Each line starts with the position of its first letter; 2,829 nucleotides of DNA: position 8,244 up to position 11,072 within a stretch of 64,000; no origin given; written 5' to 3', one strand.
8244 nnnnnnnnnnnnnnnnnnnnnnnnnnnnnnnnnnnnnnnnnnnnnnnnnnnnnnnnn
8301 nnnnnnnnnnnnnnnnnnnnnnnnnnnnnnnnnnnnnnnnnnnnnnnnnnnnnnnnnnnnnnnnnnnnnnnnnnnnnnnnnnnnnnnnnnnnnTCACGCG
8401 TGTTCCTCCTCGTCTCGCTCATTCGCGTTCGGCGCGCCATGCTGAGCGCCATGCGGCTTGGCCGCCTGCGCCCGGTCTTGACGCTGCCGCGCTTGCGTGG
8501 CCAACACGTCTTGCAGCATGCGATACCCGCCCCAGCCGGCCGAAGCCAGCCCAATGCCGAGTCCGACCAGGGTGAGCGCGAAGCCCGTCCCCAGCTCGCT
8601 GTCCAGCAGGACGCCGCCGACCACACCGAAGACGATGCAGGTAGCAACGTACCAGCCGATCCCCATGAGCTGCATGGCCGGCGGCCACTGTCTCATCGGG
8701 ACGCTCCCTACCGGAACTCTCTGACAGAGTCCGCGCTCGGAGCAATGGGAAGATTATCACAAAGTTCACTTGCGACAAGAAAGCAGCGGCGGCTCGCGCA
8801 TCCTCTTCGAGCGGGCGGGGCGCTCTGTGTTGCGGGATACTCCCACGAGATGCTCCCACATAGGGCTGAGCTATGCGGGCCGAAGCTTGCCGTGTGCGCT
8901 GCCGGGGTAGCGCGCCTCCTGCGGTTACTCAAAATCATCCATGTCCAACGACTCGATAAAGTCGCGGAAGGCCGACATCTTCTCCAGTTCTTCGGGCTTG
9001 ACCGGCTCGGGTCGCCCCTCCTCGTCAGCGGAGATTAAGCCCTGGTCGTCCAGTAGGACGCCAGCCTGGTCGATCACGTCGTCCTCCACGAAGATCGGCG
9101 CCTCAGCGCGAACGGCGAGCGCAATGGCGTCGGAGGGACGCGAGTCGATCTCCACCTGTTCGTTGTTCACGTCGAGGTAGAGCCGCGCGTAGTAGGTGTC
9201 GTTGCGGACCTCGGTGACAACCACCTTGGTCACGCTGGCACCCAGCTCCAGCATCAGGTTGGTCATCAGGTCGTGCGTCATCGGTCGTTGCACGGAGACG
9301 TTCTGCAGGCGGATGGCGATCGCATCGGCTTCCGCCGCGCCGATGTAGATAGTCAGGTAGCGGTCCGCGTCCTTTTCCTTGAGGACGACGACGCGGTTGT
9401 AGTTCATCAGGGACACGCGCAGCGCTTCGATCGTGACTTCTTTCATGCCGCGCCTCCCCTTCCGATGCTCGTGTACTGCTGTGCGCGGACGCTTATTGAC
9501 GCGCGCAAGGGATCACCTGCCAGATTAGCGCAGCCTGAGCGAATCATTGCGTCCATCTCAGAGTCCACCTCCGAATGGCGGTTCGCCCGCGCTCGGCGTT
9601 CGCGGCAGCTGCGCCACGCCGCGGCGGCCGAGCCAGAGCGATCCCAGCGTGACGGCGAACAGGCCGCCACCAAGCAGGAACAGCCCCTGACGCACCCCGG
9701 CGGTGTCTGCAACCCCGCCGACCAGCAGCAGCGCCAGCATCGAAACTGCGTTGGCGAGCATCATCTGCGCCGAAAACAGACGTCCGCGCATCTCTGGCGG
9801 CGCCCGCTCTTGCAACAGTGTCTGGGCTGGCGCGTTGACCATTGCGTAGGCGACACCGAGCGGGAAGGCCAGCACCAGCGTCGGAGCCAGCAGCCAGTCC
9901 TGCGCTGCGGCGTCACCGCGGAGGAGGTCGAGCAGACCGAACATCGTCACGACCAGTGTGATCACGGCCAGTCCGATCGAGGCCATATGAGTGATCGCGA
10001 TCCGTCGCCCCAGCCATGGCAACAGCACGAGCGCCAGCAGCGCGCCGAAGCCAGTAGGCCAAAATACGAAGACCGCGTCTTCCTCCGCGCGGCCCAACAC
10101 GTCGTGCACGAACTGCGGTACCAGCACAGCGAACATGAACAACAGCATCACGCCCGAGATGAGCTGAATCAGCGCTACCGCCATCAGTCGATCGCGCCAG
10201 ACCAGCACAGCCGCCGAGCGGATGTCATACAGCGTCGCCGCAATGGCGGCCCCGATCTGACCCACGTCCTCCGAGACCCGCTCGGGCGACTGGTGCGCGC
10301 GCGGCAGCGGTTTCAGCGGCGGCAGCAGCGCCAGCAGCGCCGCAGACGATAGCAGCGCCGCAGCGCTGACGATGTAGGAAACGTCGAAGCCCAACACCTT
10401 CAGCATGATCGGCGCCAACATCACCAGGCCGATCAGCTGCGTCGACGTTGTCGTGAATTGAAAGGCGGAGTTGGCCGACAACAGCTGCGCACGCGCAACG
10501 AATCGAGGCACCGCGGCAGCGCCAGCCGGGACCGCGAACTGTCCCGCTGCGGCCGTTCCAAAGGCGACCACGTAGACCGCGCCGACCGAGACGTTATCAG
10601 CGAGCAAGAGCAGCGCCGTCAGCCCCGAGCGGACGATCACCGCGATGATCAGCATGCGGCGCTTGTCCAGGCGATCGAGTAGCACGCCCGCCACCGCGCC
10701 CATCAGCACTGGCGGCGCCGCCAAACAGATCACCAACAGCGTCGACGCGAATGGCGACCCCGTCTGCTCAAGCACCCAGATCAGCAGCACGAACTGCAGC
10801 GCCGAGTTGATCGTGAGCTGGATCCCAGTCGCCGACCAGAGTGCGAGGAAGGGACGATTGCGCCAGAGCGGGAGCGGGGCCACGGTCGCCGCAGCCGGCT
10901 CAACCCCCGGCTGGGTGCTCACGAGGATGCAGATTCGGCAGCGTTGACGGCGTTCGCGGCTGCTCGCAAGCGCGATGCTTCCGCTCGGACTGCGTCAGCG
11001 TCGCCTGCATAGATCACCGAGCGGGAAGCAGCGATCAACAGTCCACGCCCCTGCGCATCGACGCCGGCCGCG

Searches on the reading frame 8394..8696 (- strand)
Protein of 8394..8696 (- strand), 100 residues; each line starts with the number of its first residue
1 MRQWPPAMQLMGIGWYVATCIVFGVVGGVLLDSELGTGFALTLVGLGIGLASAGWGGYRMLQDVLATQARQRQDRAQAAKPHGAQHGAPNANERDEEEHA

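Call 3: search_protein_families(library=pfam, proteins=[window:8394-8696:-], max_evalue=0.1)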
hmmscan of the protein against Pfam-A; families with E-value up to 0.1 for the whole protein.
window:8394-8696:- (100 aa): 1 family
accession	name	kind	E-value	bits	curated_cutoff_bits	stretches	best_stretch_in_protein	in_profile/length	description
PF09527.15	ATPase_gene1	-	3.1e-09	37.2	26.6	1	9-60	3-54/54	Putative F0F1-ATPase subunit Ca2+/Mg2+ transporter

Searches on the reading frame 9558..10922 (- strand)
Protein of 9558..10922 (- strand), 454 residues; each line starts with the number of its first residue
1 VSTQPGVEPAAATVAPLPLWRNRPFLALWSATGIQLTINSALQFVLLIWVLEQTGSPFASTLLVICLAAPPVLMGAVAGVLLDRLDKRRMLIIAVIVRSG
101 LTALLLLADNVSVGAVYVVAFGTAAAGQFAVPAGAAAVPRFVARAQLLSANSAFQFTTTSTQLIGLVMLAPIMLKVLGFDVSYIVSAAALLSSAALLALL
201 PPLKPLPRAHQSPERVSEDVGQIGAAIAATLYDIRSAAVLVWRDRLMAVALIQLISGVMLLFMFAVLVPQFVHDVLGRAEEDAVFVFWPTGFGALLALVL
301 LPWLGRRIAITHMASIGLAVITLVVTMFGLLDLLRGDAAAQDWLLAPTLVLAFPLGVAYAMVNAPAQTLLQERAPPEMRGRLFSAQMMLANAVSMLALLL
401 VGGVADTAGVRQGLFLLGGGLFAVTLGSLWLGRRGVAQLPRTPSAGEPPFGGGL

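Call 54: search_protein_families(library=pfam, proteins=[window:9558-10922:-], max_evalue=0.001)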
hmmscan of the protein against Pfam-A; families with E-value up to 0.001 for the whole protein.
window:9558-10922:- (454 aa): 1 family
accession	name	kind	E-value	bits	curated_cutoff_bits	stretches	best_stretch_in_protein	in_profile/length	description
PF07690.21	MFS_1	-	2e-28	99.7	33.4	1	29-397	2-346/347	Major Facilitator Superfamily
